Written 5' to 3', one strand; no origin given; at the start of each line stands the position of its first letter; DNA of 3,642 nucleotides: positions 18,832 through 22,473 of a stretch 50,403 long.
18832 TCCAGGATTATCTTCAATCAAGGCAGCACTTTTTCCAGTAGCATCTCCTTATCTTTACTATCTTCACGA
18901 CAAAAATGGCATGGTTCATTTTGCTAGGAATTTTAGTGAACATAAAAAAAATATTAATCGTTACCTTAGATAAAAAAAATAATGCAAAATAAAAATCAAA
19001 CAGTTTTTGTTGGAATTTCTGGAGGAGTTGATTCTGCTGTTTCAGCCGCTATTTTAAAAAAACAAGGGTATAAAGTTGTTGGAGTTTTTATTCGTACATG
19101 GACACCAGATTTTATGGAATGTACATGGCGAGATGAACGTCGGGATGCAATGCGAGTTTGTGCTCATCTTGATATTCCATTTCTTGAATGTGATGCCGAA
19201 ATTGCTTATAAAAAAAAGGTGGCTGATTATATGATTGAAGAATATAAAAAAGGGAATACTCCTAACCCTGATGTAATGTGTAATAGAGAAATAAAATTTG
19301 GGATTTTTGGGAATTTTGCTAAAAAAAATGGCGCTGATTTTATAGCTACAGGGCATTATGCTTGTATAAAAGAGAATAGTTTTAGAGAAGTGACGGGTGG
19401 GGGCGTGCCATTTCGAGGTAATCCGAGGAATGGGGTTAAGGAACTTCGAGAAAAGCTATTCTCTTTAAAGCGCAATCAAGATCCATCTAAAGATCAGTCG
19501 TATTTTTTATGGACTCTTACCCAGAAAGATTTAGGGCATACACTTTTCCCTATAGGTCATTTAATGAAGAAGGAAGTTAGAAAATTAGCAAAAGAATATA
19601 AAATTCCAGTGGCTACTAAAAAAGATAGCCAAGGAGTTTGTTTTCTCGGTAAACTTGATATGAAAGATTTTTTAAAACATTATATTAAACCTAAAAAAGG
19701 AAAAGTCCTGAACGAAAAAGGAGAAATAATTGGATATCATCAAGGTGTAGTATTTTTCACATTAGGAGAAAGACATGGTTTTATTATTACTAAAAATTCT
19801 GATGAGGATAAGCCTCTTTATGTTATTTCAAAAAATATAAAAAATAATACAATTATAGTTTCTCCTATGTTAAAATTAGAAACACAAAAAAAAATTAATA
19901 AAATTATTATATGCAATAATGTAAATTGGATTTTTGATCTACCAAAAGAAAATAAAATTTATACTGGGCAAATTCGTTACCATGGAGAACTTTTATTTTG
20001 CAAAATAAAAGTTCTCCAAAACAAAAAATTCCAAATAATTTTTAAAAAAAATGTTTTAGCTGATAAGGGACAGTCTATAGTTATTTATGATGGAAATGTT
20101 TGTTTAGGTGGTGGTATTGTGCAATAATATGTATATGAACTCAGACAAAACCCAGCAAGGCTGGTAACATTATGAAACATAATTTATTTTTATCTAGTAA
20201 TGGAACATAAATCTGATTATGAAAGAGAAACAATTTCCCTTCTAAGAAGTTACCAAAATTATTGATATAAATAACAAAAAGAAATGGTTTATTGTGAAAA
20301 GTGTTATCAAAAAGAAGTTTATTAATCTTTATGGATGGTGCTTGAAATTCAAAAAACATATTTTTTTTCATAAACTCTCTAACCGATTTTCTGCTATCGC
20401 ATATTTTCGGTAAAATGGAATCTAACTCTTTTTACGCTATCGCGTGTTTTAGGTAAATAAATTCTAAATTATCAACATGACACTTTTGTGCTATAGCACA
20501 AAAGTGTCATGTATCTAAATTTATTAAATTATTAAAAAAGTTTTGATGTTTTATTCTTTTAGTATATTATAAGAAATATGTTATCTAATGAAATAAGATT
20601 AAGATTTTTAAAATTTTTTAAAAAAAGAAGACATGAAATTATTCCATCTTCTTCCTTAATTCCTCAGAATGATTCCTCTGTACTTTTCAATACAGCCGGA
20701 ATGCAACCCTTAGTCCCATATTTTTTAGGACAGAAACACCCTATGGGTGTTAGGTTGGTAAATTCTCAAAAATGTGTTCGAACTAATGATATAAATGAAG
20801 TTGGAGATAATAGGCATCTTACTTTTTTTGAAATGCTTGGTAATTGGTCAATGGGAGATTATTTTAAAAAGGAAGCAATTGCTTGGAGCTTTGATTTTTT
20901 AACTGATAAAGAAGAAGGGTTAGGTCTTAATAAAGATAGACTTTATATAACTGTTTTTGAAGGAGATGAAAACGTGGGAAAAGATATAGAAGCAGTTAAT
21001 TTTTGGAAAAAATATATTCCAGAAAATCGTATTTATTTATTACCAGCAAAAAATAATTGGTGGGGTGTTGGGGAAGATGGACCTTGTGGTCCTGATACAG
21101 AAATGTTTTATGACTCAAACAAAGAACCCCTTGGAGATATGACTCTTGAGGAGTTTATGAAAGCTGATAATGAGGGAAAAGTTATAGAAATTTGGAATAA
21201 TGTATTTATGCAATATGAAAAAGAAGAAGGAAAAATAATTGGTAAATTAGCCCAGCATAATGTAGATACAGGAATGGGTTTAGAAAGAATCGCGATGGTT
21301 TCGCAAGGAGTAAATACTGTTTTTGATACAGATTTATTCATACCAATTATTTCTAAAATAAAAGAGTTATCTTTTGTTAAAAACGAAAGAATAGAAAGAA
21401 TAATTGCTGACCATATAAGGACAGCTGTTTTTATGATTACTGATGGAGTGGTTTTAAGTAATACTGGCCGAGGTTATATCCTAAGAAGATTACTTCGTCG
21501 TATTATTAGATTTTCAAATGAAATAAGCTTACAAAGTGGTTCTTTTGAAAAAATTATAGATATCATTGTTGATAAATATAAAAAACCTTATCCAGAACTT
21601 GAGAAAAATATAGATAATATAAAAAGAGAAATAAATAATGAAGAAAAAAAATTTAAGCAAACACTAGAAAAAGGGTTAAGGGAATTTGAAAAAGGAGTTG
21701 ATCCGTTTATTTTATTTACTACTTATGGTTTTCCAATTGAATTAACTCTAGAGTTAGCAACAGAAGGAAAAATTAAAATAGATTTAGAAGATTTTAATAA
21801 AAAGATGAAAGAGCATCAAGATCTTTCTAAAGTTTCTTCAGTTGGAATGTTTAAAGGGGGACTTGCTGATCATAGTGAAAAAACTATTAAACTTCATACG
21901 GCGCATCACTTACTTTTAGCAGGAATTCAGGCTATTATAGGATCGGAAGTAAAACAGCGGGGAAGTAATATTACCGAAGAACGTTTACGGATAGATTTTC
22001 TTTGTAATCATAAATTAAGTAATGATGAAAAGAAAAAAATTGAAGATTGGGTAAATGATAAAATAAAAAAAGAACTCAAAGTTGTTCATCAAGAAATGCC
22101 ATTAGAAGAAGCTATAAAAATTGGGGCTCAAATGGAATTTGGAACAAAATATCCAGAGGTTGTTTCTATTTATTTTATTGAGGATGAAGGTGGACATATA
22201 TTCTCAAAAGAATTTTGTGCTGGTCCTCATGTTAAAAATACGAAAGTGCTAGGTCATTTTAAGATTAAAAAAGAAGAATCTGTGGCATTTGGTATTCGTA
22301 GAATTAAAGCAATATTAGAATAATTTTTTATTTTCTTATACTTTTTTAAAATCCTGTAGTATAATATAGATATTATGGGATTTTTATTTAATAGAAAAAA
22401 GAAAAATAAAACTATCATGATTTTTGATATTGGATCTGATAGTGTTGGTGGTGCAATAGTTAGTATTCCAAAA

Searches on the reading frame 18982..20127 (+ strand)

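Call 24: search_protein_families(library=pfam, proteins=[window:18982-20127:+], max_evalue=0.01)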
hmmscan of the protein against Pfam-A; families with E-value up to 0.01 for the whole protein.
window:18982-20127:+ (381 aa): 7 families
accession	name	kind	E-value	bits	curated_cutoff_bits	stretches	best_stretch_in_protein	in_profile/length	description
PF03054.22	tRNA_Me_trans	-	4.9e-70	235.8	20.6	1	7-224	2-202/202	tRNA methyl transferase HUP domain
PF20259.3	tRNA_Me_trans_M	-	5e-19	68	27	1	228-294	1-65/66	tRNA methyl transferase PRC-barrel domain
PF20258.4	tRNA_Me_trans_C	-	1.4e-14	54.6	20.6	1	307-380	2-77/77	Aminomethyltransferase beta-barrel domain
PF02540.23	NAD_synthase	-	8.4e-09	35.3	21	1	4-79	17-88/242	NAD synthase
PF06508.19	QueC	-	0.00026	21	22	1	9-125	3-120/210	Queuosine biosynthesis protein QueC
PF01171.26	ATP_bind_3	-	0.00041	20.6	27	0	8-126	2-105/182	PP-loop family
PF02568.20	ThiI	-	0.0038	17.3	20.5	1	7-40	5-38/197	Thiamine biosynthesis protein (ThiI)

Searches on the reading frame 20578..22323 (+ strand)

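Call 24: search_protein_families(library=pfam, proteins=[window:20578-22323:+], max_evalue=0.01)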
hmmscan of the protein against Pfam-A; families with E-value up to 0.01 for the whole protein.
window:20578-22323:+ (581 aa): 2 families
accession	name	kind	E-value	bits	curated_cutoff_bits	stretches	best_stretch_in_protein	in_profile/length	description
PF01411.24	tRNA-synt_2c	-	1.3e-133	446.9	30.3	1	5-422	1-433/552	tRNA synthetases class II (A)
PF07973.19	tRNA_SAD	-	3e-14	53.1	24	1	529-576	1-43/44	Threonyl and Alanyl tRNA synthetase second additional domain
